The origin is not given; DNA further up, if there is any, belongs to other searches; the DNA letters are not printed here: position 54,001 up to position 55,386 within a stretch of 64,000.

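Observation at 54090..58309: AT-rich operon-like cluster: CxxCxxC protein, split ComD/ComE-like TPP decarboxylase, three SAM methyltransferases; candidate undescribed small-molecule pathway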

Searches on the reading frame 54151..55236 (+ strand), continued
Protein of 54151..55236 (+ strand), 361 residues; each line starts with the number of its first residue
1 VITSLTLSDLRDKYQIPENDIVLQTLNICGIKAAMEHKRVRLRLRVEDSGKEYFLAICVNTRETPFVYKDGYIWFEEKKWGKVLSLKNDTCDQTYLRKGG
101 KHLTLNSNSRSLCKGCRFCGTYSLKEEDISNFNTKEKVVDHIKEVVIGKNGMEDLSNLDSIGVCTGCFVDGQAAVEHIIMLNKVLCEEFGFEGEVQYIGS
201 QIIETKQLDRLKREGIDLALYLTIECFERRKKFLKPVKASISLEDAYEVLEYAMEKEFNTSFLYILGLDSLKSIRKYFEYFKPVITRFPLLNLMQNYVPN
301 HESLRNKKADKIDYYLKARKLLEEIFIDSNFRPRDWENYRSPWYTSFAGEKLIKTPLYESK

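Call 82: get_annotated_region(hit=H21, flank=10000)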
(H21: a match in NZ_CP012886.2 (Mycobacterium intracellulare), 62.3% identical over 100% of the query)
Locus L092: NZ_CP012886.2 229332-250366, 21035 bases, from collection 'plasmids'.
description: Mycobacterium intracellulare subsp. chimaera strain AH16 plasmid unnamed1, complete sequence
organism: Mycobacterium intracellulare (NCBI taxid 222805)
taxonomy: Bacteria; Actinomycetota; Actinomycetes; Mycobacteriales; Mycobacteriaceae; Mycobacterium; Mycobacterium intracellulare
host: -; source: sputum; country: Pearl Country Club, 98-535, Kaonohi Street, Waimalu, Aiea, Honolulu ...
typing (MOB-suite, as given by PLSDB): mobilizable; relaxase MOBP
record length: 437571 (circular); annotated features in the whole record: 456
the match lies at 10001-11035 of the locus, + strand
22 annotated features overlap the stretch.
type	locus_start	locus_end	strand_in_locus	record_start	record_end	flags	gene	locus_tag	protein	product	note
CDS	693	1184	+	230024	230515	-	-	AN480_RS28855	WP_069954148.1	HNH endonuclease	-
CDS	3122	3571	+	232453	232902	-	-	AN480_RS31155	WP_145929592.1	hypothetical protein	-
CDS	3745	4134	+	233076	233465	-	-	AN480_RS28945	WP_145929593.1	hypothetical protein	-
CDS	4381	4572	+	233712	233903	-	-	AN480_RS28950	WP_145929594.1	hypothetical protein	-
CDS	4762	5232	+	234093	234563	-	-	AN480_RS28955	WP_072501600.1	hypothetical protein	-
CDS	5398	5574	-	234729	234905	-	-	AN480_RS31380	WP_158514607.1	hypothetical protein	-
CDS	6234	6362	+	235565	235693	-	-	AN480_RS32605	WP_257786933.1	hypothetical protein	-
CDS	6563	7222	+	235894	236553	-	-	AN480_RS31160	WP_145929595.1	hypothetical protein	-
CDS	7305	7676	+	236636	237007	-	-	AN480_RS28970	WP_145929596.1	hypothetical protein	-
CDS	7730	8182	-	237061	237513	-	-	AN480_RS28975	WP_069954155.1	hypothetical protein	-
CDS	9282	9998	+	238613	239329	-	-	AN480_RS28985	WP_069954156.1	GGDEF domain-containing protein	-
CDS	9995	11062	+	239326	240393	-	-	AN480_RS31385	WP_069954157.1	hypothetical protein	-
CDS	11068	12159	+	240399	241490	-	-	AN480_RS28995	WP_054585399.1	enolase C-terminal domain-like protein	-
CDS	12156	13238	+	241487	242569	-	-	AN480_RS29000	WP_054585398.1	HAD family hydrolase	-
CDS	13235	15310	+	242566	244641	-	-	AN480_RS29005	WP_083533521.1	hypothetical protein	-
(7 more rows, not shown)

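Call 83: get_annotated_region(hit=H22, flank=10000)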
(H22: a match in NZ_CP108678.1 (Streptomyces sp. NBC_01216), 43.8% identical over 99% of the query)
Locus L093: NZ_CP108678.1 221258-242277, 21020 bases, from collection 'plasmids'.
description: Streptomyces sp. NBC_01216 plasmid unnamed1, complete sequence
organism: Streptomyces sp. NBC_01216 (NCBI taxid 2903778)
taxonomy: Bacteria; Actinomycetota; Actinomycetes; Kitasatosporales; Streptomycetaceae; Streptomyces; Streptomyces sp. NBC 01216
host: -; source: -; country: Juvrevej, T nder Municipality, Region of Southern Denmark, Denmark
typing (MOB-suite, as given by PLSDB): non-mobilizable
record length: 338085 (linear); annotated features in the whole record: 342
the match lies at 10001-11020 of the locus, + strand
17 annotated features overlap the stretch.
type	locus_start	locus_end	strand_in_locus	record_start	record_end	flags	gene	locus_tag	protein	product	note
CDS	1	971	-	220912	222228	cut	-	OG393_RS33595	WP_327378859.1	UDP-glucose/GDP-mannose dehydrogenase family protein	-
CDS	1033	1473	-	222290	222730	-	-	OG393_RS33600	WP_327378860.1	NUDIX domain-containing protein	-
CDS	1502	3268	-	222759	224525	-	-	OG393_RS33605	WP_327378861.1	asparagine synthetase B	-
CDS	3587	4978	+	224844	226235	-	-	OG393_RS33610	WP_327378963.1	sporulation protein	-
CDS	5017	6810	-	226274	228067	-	-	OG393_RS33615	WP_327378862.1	hypothetical protein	-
CDS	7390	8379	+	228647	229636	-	-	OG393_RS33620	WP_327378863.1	DNA-binding protein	-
CDS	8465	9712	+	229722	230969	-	-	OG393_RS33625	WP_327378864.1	helix-turn-helix domain-containing protein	-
CDS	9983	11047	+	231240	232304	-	-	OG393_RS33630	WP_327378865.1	radical SAM protein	-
CDS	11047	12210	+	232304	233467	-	-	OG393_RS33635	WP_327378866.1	enolase C-terminal domain-like protein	-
CDS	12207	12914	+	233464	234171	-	-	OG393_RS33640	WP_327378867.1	HAD family hydrolase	-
CDS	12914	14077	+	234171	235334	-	-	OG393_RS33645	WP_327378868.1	hypothetical protein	-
CDS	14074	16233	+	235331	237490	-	-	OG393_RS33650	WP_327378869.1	phosphoketolase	-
CDS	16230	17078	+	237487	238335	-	-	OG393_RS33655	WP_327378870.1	phytanoyl-CoA dioxygenase family protein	-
CDS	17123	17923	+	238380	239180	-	-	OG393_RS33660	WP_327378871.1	class I SAM-dependent methyltransferase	-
CDS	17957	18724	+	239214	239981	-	-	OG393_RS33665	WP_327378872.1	hypothetical protein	-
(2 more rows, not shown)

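Call 85: search_solved_structures(query=A8, max_evalue=10, show_alignments=1)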
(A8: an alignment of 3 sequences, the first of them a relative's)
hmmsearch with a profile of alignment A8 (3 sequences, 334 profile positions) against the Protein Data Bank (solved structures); distinct sequences matched with E-value up to 10: 1.
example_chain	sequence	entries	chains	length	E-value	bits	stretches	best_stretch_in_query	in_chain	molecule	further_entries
9g59_A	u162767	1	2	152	1.1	11.6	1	93-149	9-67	Putative ATP-dependent zinc protease domain-containing protein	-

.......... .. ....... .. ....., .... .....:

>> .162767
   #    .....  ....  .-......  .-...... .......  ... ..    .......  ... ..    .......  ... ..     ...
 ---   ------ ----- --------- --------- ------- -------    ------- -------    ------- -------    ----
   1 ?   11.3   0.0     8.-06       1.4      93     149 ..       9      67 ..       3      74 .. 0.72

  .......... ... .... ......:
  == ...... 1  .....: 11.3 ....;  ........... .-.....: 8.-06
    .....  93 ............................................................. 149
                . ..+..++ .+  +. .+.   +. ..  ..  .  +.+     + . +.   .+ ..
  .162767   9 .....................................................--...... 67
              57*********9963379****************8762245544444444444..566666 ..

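Call 86: search_protein_representatives(alignment_id=A2)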
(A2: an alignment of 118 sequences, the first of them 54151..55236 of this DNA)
Query: 118 sequences, 357 profile positions. Proteins with E-value up to 0.001 (for the whole library): 373; up to 1e-10: 267; up to 1e-30: 124. The best 150 are listed.
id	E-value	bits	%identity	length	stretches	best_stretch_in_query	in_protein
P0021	2.6e-141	486.9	-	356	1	1-357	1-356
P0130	2.6e-140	483.6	-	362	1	4-357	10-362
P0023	3.7e-139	479.8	-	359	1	4-356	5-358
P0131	3.3e-137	473.4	-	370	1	2-352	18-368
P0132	9.7e-137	471.8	-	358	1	5-350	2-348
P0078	4.6e-135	466.3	-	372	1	2-354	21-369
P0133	1.7e-134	464.4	-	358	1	1-357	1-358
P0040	1.9e-130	451.1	-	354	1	3-357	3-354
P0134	1.3e-127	441.8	-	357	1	3-357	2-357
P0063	3.4e-126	437.2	-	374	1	4-356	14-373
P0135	2.1e-122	424.7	-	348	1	10-355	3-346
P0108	1.2e-118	412.4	-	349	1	5-346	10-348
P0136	3.4e-116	404.3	-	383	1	5-352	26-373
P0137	2.9e-113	394.6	-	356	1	4-357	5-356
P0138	6.9e-113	393.4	-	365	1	1-355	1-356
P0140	2.9e-110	384.7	-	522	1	5-356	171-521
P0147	1.5e-103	362.7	-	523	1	6-357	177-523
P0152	2.3e-100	352.2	-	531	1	3-350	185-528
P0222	1.4e-38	149.0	-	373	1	4-201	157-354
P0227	2.7e-36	141.4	-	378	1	19-327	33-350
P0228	3.1e-36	141.2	-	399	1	7-327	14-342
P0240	6.9e-33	130.2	-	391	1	5-327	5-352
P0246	6.3e-31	123.8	-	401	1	21-344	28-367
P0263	4.2e-27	111.2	-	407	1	28-339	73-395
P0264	5.6e-27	110.8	-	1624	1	100-324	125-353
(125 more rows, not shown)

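Call 87: search_protein_families(library=pfam, proteins=[P0140, P0147, P0152, P0264, P0227, P0228, P0240, P0246, P0263, P0222], max_evalue=0.001)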
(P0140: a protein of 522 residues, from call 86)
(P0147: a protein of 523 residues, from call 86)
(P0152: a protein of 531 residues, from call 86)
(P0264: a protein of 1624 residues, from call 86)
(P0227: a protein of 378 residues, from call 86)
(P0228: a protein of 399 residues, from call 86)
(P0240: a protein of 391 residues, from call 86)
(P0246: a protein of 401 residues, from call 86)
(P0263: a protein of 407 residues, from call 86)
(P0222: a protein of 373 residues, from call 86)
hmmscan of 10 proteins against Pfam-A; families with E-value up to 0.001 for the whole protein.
P0140 (522 aa): 2 families
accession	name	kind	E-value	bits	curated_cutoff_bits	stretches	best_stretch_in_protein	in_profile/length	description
PF04229.20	GrpB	-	5.6e-28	98.6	25.5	1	5-154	5-157/159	GrpB protein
PF04055.27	Radical_SAM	-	0.00061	20.4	29.5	0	281-443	10-164/166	Radical SAM superfamily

P0147 (523 aa): 1 family
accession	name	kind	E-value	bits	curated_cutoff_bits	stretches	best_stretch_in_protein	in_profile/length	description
PF04229.20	GrpB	-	2.8e-42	145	25.5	1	11-170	2-158/159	GrpB protein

P0152 (531 aa): 2 families
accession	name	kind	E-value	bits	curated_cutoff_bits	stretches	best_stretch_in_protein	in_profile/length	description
PF04229.20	GrpB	-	1.1e-42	146.3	25.5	1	12-173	2-159/159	GrpB protein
PF04055.27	Radical_SAM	-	4.1e-05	24.3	29.5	1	297-451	9-158/166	Radical SAM superfamily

P0264 (1624 aa): 2 families
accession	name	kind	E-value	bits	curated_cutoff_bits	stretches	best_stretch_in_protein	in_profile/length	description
PF02518.31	HATPase_c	-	5e-15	56.3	26.4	1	1008-1128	6-109/111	Histidine kinase-, DNA gyrase B-, and HSP90-like ATPase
PF04055.27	Radical_SAM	-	1.2e-07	32.5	29.5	1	139-304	6-161/166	Radical SAM superfamily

P0227 (378 aa): 0 families

P0228 (399 aa): 0 families

P0240 (391 aa): 1 family
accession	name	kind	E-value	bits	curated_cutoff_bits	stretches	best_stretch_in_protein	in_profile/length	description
PF04055.27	Radical_SAM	-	0.00072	20.2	29.5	0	135-302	3-160/166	Radical SAM superfamily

P0246 (401 aa): 1 family
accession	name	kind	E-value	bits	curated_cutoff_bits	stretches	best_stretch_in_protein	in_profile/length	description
PF04055.27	Radical_SAM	-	0.00046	20.8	29.5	0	127-166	1-39/166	Radical SAM superfamily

P0263 (407 aa): 1 family
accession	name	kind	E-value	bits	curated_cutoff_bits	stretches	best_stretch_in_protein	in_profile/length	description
PF04055.27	Radical_SAM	-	1.5e-06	28.9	29.5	1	169-325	6-152/166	Radical SAM superfamily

P0222 (373 aa): 0 families

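Call 100: find_encoding_contigs(protein=P0001, flank=10000, max_places=2)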
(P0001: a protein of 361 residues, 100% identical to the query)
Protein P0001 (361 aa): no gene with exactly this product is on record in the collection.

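Call 108: find_related_loci(query=A1, collection=viral_contigs, flank=8000)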
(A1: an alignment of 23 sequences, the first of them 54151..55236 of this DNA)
Query A1 (361 aa) in viral_contigs; peptide patterns used: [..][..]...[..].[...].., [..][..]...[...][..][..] (x = any residue, [..] = any of these).
48 stretches matched a pattern, but none encodes a relative of the query by tblastn (E <= 1e-3).

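Call 111: search_solved_structures(query=A9, max_evalue=0.00001)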
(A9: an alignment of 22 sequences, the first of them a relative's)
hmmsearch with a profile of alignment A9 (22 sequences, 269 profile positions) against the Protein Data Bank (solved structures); distinct sequences matched with E-value up to 0.00001: 156 (the best 60 are shown).
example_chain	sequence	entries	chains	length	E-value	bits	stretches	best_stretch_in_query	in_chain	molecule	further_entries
9e72_A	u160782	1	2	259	1.5e-35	126.2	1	6-264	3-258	HvrF methyltransferase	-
4hg2_A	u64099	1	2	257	5.6e-24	88.2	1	7-175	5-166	Methyltransferase type 11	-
3hnr_A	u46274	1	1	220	2.5e-20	76.3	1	9-204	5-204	probable methyltransferase BT9727_4108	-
1xxl_A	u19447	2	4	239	1e-17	67.7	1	37-157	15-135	YcgJ protein | ycgJ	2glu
3g5t_A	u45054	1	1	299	1.3e-17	67.4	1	18-142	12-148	Trans-aconitate 3-methyltransferase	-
3ccf_A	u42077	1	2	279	6.8e-17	65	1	32-141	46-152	Cyclopropane-fatty-acyl-phospholipid synthase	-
2yqz_A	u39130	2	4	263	6.9e-15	58.4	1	17-210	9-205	Hypothetical protein TTHA0223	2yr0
5wp4_A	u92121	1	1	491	7.4e-15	58.3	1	31-147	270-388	Phosphoethanolamine N-methyltransferase 1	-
1wzn_A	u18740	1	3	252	1.8e-14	57.1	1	29-140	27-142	SAM-dependent methyltransferase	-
1ve3_A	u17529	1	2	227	3e-14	56.3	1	41-141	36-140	hypothetical protein PH0226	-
5wp5_A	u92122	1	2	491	4.2e-14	55.9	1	32-154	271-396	Phosphomethylethanolamine N-methyltransferase 2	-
1vl5_A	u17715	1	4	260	5.5e-14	55.5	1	33-203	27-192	unknown conserved protein BH2331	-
3l8d_A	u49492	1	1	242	2.2e-13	53.5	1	41-142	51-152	Methyltransferase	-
6f5z_A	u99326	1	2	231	2.4e-13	53.4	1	33-220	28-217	24-sterol C-methyltransferase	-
2h1r_A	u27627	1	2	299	1.5e-12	50.7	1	31-113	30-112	Dimethyladenosine transferase, putative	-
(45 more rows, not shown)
